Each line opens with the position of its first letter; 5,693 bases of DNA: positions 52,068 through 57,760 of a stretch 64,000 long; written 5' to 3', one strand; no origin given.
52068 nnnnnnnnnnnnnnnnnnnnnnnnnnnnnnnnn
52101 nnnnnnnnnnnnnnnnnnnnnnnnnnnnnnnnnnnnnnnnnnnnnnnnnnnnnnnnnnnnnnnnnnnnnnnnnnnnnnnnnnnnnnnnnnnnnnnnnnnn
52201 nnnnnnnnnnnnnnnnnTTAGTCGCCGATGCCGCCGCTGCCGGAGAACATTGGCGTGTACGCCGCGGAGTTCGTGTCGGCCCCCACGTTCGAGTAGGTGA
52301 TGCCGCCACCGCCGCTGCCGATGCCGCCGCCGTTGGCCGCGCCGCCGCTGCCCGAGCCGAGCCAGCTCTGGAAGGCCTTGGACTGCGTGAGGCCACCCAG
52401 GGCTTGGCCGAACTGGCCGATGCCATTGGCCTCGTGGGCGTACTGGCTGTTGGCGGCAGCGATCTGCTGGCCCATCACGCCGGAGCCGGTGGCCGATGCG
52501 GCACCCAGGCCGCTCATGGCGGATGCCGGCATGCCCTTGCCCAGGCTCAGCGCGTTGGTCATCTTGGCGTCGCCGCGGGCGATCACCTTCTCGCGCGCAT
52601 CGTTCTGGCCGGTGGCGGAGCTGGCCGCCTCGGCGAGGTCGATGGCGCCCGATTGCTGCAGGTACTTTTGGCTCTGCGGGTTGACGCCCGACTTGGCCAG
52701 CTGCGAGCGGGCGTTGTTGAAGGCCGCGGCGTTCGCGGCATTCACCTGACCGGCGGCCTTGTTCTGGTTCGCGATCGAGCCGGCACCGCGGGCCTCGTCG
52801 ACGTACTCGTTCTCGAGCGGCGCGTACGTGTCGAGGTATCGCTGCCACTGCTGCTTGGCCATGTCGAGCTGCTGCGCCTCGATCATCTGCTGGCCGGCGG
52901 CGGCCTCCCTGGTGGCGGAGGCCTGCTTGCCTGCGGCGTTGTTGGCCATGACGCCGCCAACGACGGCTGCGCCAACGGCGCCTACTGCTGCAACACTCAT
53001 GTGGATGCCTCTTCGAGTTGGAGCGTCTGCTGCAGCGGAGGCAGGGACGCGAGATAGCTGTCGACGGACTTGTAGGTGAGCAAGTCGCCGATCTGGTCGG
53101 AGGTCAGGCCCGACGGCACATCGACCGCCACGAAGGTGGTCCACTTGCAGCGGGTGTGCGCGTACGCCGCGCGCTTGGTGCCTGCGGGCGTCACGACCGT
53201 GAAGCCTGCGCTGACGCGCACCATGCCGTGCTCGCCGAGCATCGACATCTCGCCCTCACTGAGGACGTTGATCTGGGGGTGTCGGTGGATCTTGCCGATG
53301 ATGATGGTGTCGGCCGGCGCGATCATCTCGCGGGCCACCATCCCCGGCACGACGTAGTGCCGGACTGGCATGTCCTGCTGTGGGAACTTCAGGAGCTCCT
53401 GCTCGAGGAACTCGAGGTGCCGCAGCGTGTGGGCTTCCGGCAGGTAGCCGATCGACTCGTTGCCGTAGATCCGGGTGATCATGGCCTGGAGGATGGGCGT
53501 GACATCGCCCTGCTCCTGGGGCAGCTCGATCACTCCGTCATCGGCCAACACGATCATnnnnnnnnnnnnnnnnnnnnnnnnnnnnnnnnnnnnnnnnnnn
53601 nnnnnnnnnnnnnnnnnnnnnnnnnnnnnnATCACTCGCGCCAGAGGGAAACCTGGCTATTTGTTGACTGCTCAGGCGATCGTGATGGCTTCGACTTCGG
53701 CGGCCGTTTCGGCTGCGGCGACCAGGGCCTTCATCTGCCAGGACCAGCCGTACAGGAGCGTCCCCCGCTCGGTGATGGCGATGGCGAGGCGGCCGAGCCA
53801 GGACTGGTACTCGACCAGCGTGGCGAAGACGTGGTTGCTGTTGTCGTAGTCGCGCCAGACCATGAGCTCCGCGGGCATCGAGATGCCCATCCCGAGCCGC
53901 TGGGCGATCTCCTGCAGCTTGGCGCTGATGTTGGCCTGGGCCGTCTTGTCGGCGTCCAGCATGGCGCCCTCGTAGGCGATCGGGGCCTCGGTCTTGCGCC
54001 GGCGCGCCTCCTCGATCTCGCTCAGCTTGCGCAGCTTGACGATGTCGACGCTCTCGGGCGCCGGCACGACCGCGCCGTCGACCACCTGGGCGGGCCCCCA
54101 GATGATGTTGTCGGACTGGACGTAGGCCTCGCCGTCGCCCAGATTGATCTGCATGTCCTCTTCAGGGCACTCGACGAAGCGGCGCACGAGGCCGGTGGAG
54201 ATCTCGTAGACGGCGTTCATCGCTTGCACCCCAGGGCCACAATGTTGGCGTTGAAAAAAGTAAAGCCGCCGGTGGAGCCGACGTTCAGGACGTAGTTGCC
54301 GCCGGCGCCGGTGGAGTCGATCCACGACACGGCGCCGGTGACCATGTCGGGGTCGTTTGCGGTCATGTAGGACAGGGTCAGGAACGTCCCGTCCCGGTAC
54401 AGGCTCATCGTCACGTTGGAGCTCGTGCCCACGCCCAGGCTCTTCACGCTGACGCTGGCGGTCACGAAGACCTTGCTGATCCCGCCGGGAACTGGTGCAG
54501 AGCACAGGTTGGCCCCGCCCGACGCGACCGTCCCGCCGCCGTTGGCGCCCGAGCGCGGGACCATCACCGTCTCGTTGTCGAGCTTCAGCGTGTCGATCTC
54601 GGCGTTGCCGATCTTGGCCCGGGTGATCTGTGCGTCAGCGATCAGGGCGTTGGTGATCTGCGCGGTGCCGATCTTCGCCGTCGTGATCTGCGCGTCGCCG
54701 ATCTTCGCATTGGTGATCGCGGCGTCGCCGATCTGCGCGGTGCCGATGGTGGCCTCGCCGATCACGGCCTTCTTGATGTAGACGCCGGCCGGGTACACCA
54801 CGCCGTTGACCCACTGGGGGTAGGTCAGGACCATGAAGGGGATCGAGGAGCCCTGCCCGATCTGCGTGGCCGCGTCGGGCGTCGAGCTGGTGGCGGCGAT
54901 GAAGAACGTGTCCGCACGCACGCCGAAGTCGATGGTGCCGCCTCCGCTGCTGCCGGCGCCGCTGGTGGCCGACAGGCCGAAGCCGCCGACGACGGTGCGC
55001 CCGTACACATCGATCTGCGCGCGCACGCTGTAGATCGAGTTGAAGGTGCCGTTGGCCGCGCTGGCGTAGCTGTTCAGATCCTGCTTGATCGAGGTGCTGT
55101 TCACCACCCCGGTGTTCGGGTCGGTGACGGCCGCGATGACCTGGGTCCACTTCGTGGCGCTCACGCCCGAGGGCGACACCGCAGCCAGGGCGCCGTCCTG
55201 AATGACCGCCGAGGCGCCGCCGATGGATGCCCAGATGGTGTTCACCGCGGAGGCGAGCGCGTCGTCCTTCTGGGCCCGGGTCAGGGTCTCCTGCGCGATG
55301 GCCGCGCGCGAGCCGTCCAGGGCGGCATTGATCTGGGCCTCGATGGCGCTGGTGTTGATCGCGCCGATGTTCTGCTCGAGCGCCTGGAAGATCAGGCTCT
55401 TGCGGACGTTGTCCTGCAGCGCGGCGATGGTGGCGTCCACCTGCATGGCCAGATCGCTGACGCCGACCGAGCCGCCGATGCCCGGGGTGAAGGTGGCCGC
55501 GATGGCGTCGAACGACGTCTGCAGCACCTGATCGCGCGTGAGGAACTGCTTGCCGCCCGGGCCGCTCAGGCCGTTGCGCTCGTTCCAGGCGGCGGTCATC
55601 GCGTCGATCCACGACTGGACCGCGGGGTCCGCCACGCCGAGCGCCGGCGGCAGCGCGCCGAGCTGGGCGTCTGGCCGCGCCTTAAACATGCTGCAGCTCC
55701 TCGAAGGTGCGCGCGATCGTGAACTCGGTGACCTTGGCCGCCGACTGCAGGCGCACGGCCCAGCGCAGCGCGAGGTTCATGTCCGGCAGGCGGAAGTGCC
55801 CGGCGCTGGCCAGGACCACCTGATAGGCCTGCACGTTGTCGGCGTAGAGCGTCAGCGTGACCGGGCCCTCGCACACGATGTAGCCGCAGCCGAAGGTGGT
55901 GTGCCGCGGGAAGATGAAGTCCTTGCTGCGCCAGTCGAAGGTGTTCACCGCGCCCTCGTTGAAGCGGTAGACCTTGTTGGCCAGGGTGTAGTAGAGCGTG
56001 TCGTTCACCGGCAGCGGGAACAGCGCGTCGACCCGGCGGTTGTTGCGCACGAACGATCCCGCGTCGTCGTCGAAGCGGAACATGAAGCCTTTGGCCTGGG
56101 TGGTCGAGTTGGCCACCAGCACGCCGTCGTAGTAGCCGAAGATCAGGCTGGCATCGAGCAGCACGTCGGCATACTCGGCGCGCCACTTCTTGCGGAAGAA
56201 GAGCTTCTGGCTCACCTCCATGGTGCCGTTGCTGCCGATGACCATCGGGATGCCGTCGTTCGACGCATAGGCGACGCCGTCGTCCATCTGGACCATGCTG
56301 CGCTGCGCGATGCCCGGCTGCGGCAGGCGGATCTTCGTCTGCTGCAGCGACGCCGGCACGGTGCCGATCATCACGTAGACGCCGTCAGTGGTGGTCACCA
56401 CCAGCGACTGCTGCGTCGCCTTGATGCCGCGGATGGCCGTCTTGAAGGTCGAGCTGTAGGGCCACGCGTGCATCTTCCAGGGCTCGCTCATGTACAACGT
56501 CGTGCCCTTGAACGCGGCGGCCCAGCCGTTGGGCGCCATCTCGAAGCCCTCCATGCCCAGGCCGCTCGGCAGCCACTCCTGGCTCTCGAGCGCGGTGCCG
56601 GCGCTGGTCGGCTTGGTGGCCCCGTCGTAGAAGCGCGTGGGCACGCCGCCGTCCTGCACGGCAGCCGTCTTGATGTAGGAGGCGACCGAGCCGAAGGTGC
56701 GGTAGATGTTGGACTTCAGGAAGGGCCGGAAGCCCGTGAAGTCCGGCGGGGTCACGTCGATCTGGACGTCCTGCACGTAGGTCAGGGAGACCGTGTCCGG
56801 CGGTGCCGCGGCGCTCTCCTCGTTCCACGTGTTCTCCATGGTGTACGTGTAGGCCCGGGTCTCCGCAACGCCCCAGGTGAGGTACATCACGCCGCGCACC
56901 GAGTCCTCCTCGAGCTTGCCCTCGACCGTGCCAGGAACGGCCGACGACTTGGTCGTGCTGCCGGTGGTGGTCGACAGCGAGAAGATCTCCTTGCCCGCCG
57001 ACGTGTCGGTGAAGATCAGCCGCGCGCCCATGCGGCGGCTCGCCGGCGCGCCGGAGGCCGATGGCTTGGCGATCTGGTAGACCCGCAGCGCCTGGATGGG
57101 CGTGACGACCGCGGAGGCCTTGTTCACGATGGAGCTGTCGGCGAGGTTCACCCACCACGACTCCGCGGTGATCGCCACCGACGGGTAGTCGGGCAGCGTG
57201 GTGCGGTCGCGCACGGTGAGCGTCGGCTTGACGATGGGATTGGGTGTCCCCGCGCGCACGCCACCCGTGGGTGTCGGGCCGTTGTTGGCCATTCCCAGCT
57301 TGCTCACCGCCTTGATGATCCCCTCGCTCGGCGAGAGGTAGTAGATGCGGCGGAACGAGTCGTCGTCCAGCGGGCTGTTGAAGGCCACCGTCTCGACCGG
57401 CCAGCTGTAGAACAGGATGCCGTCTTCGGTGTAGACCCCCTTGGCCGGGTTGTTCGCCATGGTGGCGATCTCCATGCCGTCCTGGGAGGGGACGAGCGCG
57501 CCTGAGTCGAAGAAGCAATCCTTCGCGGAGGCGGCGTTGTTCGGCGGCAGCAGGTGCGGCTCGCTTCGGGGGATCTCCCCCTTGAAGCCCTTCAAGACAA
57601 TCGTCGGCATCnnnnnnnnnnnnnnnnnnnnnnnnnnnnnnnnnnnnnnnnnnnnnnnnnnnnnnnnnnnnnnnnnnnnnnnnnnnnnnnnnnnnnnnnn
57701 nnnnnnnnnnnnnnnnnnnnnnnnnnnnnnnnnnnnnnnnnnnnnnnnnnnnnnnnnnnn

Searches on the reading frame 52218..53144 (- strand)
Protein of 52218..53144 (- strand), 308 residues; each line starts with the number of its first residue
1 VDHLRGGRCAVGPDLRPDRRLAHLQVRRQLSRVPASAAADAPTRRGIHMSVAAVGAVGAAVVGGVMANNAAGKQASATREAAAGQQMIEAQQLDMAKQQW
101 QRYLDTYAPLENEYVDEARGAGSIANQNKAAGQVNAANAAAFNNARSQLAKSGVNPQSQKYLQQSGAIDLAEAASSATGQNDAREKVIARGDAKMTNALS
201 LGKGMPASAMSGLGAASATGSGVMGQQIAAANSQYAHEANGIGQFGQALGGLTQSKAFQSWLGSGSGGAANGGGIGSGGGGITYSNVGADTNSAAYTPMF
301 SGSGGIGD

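Call 11: search_protein_families(library=phrogs, proteins=[window:52218-53144:-], max_evalue=0.001)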
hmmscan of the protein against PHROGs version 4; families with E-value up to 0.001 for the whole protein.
window:52218-53144:- (308 aa): 2 families
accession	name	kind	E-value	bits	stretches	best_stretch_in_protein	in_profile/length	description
phrog_8003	-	head and packaging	1.3e-18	68.4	1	68-250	52-238/389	virion structural protein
phrog_611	-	unknown function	1.5e-05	25.6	1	89-272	17-200/218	-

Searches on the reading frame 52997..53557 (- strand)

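Call 11: search_protein_families(library=phrogs, proteins=[window:52997-53557:-], max_evalue=0.001)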
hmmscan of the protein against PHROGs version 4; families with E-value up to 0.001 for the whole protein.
window:52997-53557:- (186 aa): 3 families
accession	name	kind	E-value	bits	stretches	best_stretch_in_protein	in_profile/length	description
phrog_12032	-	tail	1.7e-29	103.3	1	48-147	23-123/160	short tail fiber protein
phrog_24280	-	tail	5.9e-23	82.2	1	44-146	28-130/169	tail fiber adhesin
phrog_34170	-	unknown function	7.6e-16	59.4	1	43-146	15-119/296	-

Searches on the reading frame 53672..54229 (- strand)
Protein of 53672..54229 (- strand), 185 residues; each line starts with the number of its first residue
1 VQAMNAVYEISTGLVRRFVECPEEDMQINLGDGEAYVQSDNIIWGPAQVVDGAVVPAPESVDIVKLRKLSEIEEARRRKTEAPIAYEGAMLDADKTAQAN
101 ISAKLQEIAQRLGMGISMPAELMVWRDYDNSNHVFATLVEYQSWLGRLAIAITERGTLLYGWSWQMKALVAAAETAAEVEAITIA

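Call 64: search_protein_families(library=pfam, proteins=[window:53672-54229:-], max_evalue=0.01)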
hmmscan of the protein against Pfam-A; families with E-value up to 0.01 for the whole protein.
window:53672-54229:- (185 aa): 1 family
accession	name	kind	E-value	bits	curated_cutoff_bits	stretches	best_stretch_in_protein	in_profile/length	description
PF14301.12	DUF4376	-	1.8e-11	44.9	25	1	65-182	3-105/106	Domain of unknown function (DUF4376)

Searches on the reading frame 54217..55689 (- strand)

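Call 11: search_protein_families(library=phrogs, proteins=[window:54217-55689:-], max_evalue=0.001)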
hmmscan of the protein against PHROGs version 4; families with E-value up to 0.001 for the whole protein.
window:54217-55689:- (490 aa): 4 families
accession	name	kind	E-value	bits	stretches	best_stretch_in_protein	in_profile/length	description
phrog_2589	-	tail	2.2e-10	38.6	1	112-352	3379-3588/3686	tail protein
phrog_36443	-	unknown function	3.9e-10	39.2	1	308-394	422-510/1238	-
phrog_7660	-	tail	1.3e-08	34.1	1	294-370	434-510/1656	tail fiber protein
phrog_28766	-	tail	1.8e-07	30.9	1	308-376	144-212/472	tail fiber protein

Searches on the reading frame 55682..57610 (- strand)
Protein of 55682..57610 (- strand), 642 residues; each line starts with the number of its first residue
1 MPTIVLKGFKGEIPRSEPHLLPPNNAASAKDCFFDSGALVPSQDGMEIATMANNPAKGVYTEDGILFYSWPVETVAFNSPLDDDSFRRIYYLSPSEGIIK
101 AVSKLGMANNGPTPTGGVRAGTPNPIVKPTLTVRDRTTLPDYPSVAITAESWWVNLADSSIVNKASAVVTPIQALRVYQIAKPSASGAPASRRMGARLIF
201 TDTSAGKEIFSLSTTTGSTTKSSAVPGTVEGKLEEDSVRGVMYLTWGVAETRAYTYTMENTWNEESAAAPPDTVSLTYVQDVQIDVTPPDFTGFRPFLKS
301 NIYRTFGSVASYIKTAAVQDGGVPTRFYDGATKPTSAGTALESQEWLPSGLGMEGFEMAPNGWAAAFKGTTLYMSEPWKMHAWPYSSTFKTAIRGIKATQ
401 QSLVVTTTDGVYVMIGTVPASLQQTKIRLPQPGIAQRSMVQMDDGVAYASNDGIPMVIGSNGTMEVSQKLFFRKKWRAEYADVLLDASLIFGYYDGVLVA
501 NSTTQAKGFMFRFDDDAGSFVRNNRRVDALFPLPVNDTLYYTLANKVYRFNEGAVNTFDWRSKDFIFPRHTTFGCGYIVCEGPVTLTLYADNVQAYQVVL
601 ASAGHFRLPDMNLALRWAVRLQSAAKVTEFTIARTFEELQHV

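Call 11: search_protein_families(library=phrogs, proteins=[window:55682-57610:-], max_evalue=0.001)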
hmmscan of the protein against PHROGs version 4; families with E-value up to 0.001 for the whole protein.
window:55682-57610:- (642 aa): 2 families
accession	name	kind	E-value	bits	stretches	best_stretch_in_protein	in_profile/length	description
phrog_511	-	head and packaging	2.8e-86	291.6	1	1-641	319-860/862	internal virion protein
phrog_17680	-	unknown function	1.3e-19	71.8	1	1-135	1-134/356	-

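Call 69: search_dna_similar(query=window:55682-57610:-, collection=phages, mode=protein, max_rows=20, max_evalue=1e-10)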
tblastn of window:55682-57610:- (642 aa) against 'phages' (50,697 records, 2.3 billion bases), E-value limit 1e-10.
Records with a match: 262; places in all: 262; records where one place covers at least 80% of the query: 0.
Best place of each record, by identity: <60% 262.
By first word of the organism name: Stx2a-converting 77; Escherichia 73; Ralstonia 31; Stx2-converting 12; Burkholderia 10; Shigella 6; Stx 6; Klebsiella 6; Enterobacteria 5; Erwinia 5; and 14 more.
By host as written in the record: - 97; Escherichia coli K514 (EHEC) 7; Ralstonia pseudosolanacearum 6; Ralstonia solanacearum 5; Ralstonia pseudosolanacearum I-31 (MT043) 5; Escherichia coli O157:H7 4; Escherichia coli O157:H7 Morioka V526 4; Burkholderia cenocepacia 4; and 91 more.
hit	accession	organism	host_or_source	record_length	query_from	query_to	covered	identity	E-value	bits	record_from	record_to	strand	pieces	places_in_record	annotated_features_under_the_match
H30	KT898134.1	Aeromonas phage phiARM81mr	Aeromonas sp. ARM81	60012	250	639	61%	29.3%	2e-29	130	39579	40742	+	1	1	putative virion structural protein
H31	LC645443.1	Stx2a-converting phage Stx2_EH2011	-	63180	250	639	61%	27.1%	4e-18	96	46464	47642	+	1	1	none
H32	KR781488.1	Shigella phage Ss-VASD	Shigella sonnei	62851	250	639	61%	26.5%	5e-18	95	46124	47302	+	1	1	hypothetical protein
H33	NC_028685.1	Shigella phage Ss-VASD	Shigella sonnei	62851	250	639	61%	26.5%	5e-18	95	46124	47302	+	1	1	hypothetical protein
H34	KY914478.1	Escherichia phage ArgO145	Escherichia coli O145:H- strain FB5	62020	250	639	61%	26.5%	3e-18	96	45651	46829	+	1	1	hypothetical protein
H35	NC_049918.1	Escherichia phage ArgO145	Escherichia coli O145:H- strain FB5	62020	250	639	61%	26.5%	3e-18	96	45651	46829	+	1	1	hypothetical protein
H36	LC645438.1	Stx2a-converting phage Stx2_09E025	-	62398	250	639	61%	26.5%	3e-18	96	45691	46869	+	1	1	none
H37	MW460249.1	Pseudomonas phage Itty13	Pseudomonas aeruginosa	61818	248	587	53%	30.2%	7e-26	119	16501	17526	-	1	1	hypothetical protein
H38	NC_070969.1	Pseudomonas phage Itty13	Pseudomonas aeruginosa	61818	248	587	53%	30.2%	7e-26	119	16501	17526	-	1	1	hypothetical protein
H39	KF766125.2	Shigella phage 75/02 Stx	Shigella sonnei 75/02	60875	250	639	61%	26.2%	4e-18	95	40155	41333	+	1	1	hypothetical protein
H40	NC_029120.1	Shigella phage 75/02 Stx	Shigella sonnei 75/02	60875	250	639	61%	26.2%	4e-18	95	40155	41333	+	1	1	hypothetical protein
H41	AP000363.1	Enterobacteria phage VT2-Sakai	Escherichia coli O157:H7, strain ...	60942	250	639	61%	26.2%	6e-18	95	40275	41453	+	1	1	hypothetical protein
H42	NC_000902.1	Enterobacteria phage VT2-Sakai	Escherichia coli O157:H7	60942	250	639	61%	26.2%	6e-18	95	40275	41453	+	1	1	hypothetical protein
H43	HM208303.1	Escherichia phage vB_EcoP_24B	Escherichia coli O157:H7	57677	250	639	61%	26.2%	9e-18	94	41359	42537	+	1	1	hypothetical protein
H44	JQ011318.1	Escherichia phage TL-2011c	Escherichia coli O103:H25 strain ...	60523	250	639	61%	26.2%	1e-17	94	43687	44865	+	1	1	hypothetical protein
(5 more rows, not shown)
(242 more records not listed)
